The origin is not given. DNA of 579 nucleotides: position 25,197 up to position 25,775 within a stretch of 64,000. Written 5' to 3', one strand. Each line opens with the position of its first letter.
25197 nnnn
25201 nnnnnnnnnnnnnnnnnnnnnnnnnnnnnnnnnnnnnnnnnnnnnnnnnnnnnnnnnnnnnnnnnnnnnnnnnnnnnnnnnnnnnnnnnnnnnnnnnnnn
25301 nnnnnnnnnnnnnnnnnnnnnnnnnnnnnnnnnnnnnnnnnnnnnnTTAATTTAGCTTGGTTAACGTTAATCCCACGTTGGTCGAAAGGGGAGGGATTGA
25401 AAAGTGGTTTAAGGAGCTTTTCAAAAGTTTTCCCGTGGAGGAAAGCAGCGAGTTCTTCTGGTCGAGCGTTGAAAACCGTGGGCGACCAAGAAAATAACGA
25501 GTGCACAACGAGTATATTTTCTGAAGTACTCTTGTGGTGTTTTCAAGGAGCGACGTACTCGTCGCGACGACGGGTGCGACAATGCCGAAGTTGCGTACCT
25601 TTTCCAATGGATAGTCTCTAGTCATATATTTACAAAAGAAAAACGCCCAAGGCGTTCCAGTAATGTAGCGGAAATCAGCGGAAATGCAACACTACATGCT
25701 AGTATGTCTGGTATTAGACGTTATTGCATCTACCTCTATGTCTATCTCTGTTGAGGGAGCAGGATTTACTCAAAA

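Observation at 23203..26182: fusA is preceded by a 92-codon ORF that re-encodes EF-G's first 17 residues with synonymous changes, plus a candidate attenuator; rpsG-fusA spacing is 840 nt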

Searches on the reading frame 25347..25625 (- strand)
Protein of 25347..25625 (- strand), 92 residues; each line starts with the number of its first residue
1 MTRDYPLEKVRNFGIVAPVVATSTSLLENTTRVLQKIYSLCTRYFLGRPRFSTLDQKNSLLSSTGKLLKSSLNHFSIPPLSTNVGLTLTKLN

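Call 6: search_protein_families(library=pfam, proteins=[window:25347-25625:-], max_evalue=0.1)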
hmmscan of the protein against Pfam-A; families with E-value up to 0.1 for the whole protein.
window:25347-25625:- (92 aa): 0 families

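Call 58: search_protein_representatives(protein=window:25350-25625:-)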
Query: 92 residues. Proteins with E-value up to 0.001 (for the whole library): 1; up to 1e-10: 0; up to 1e-30: 0. The best 1 are listed.
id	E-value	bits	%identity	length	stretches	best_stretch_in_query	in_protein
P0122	7.5e-05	39.2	64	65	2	1-21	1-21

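Call 60: find_encoding_contigs(protein=P0122, flank=4000, max_places=3)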
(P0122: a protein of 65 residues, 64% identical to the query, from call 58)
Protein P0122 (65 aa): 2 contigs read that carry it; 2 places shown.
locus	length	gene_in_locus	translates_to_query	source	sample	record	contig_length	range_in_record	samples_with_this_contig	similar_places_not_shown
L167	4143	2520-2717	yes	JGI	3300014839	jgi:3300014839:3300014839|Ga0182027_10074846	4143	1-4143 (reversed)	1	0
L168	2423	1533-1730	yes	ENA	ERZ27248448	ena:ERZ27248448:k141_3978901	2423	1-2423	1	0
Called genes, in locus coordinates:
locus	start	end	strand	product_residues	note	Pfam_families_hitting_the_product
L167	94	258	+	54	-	-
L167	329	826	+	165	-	PF03848:TehB (weak), PF13489:Methyltransf_23, PF08241:Methyltransf_11 (weak), PF13649:Methyltransf_25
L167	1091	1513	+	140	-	PF00164:Ribosom_S12_S23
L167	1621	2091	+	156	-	PF00177:Ribosomal_S7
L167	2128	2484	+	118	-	PF05635:23S_rRNA_IVP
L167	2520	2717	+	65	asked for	-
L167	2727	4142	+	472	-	?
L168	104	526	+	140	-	PF00164:Ribosom_S12_S23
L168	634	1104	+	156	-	PF00177:Ribosomal_S7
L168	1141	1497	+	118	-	PF05635:23S_rRNA_IVP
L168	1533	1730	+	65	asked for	-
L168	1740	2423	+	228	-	?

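Call 79: find_homologous_proteins(query=A4, max_evalue=1)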
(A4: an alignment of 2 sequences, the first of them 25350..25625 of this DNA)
Query A4 (2 sequences) (92 aa, profile of the alignment): 36 proteins with E <= 1 among 57 candidates.
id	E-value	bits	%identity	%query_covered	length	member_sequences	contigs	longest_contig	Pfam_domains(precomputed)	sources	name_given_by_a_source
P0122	7.9e-24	102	45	73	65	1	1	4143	-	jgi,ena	-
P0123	1.1e-15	76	46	91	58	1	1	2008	-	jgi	-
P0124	2.7e-12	65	51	73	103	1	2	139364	-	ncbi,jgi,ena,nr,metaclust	ncbi:MAG: hypothetical protein UY63_C0009G0018 [Parcubacteria group bacterium GW2011_GWA2_51_10]|nr:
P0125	1.3e-11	63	50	100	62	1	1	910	-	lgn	-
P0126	2.4e-11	62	45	89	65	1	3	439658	-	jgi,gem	-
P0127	3.1e-11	62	49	73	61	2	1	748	-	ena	-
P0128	1.4e-10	60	45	92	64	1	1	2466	-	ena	-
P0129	3.1e-10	58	45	91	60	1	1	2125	-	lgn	-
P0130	5.8e-10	58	47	92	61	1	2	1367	-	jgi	jgi:hypothetical protein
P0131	8.9e-10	57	48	100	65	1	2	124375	-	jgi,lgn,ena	-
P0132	3.0e-7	49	61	30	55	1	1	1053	-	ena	-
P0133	5.9e-7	48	73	28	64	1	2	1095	-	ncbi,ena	-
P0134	3.2e-4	39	68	37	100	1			PF00009.34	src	-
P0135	1.1e-2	34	68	37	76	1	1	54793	PF00009.34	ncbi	-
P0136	1.2e-2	34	64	30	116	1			PF00009.34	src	-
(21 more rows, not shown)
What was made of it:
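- Tried and rejected: I abandoned it when P0122/L167 showed a homologous junction and insert, and when call 79 revealed a family.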

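Call 82: find_encoding_contigs(protein=P0126, flank=3500, max_places=3)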
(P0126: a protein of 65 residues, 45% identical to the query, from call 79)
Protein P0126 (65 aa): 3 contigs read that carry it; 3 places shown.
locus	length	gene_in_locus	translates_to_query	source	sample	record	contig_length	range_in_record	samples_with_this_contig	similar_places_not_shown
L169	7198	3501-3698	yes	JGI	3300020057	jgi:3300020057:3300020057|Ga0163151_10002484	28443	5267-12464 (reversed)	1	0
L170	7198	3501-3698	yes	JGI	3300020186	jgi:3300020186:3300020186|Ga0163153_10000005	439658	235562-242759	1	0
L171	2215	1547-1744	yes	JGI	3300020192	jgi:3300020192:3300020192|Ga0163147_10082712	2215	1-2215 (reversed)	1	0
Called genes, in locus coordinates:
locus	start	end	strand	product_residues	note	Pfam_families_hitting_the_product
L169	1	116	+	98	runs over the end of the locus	-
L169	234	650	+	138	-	PF00164:Ribosom_S12_S23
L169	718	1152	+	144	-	PF00177:Ribosomal_S7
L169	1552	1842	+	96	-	-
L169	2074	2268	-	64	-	-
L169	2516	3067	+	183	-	PF07352:Phage_Mu_Gam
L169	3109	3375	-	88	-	-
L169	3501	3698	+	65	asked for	-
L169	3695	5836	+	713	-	PF00009:GTP_EFTU, PF03144:GTP_EFTU_D2, PF22042:EF-G_D2, PF14492:EFG_III, PF16658:RF3_C (weak), PF03764:EFG_IV, PF00679:EFG_C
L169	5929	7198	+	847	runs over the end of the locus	PF07953:Toxin_R_bind_N (weak), PF13385:Laminin_G_3, PF00884:Sulfatase, PF01663:Phosphodiest, PF16347:SGSH_C, PF01471:PG_binding_1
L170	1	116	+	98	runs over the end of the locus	-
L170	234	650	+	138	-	PF00164:Ribosom_S12_S23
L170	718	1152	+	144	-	PF00177:Ribosomal_S7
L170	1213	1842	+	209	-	-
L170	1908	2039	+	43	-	-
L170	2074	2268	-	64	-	-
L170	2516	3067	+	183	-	PF07352:Phage_Mu_Gam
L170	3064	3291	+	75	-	-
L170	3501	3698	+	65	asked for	-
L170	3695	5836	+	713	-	PF00009:GTP_EFTU, PF03144:GTP_EFTU_D2, PF22042:EF-G_D2, PF14492:EFG_III, PF16658:RF3_C (weak), PF03764:EFG_IV, PF00679:EFG_C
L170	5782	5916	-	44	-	-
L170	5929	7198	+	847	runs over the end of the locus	PF07953:Toxin_R_bind_N (weak), PF13385:Laminin_G_3, PF00884:Sulfatase, PF01663:Phosphodiest, PF16347:SGSH_C, PF01471:PG_binding_1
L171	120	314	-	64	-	-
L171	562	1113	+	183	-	PF07352:Phage_Mu_Gam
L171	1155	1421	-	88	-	-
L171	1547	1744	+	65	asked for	-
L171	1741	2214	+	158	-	?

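Call 83: find_encoding_contigs(protein=P0131, flank=3500, max_places=3)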
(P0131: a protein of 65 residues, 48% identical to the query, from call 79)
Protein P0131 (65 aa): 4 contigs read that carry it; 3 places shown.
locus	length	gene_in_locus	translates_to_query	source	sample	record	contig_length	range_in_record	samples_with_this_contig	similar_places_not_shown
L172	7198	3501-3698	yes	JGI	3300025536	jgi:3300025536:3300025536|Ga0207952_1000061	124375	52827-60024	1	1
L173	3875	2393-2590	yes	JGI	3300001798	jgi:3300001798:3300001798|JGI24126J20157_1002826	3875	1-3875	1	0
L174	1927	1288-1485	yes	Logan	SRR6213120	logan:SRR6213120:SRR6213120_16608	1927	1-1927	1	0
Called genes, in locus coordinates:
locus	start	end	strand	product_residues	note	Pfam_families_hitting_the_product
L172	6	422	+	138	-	PF00164:Ribosom_S12_S23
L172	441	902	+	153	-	PF00177:Ribosomal_S7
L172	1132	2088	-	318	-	PF00561:Abhydrolase_1, PF12697:Abhydrolase_6 (weak), PF12146:Hydrolase_4 (faint)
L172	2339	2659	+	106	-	-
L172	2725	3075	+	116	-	-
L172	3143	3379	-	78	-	-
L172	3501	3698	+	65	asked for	-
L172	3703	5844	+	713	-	PF00009:GTP_EFTU, PF03144:GTP_EFTU_D2, PF22042:EF-G_D2, PF14492:EFG_III, PF16658:RF3_C (weak), PF03764:EFG_IV, PF00679:EFG_C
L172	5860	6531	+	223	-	-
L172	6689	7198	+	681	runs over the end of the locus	PF18911:PKD_4 (faint), PF13385:Laminin_G_3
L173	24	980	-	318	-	PF00561:Abhydrolase_1, PF12697:Abhydrolase_6 (weak), PF12146:Hydrolase_4 (faint)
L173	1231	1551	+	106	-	-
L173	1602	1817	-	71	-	-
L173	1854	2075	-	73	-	-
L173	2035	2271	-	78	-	-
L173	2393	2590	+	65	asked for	-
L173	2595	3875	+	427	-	?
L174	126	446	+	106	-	-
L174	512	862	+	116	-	-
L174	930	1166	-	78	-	-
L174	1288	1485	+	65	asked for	-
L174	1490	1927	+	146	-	?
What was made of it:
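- L169, L170 and L171 come from three JGI samples, and L172, L173 and L174 from JGI and Logan assemblies (calls 82, 83).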

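Call 84: find_encoding_contigs(protein=P0124, flank=3500, max_places=3)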
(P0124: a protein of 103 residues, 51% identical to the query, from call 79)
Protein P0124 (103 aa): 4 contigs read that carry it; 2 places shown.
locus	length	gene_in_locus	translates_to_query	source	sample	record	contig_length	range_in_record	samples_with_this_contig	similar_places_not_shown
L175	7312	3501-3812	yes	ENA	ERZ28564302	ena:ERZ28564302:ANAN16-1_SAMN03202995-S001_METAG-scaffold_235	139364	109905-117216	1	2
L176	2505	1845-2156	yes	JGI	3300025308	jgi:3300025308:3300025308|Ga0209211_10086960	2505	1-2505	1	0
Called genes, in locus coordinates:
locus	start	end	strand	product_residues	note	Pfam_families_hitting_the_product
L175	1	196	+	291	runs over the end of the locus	PF00753:Lactamase_B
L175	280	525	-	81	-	PF00830:Ribosomal_L28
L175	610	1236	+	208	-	PF02163:Peptidase_M50 (weak)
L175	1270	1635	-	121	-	-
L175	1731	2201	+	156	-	PF00164:Ribosom_S12_S23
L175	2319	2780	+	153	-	PF00177:Ribosomal_S7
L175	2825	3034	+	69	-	PF04024:PspC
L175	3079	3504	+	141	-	-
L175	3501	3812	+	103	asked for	-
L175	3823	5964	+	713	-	PF00009:GTP_EFTU, PF03144:GTP_EFTU_D2, PF22042:EF-G_D2, PF14492:EFG_III, PF16658:RF3_C (weak), PF03764:EFG_IV, PF00679:EFG_C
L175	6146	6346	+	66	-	-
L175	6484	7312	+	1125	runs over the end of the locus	PF01471:PG_binding_1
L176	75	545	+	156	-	PF00164:Ribosom_S12_S23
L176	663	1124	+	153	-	PF00177:Ribosomal_S7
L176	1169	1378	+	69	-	PF04024:PspC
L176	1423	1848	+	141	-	-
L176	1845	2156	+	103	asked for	-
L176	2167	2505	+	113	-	?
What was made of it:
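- L175 and L176 also carry it (call 84).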

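Call 100: search_protein_families(library=pfam, alignment_id=A7, max_evalue=0.1)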
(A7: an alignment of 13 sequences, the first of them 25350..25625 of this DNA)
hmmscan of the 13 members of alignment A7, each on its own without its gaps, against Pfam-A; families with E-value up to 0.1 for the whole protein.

A. member 1, window:25350-25625:- (92 aa): 0 families

B. families by the number of members that match (of 13 scanned): 0 families

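Call 101: search_protein_families(library=ncbifam, alignment_id=A7, max_evalue=0.1)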
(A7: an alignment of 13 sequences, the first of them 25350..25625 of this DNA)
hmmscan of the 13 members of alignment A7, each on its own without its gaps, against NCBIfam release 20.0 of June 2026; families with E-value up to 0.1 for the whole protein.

A. member 1, window:25350-25625:- (92 aa): 0 families

B. families by the number of members that match (of 13 scanned): 2 families
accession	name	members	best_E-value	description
TIGR00484.1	EF-G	2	0.031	elongation factor G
NF010545.0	PRK13935.1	1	0.084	stationary phase survival protein SurE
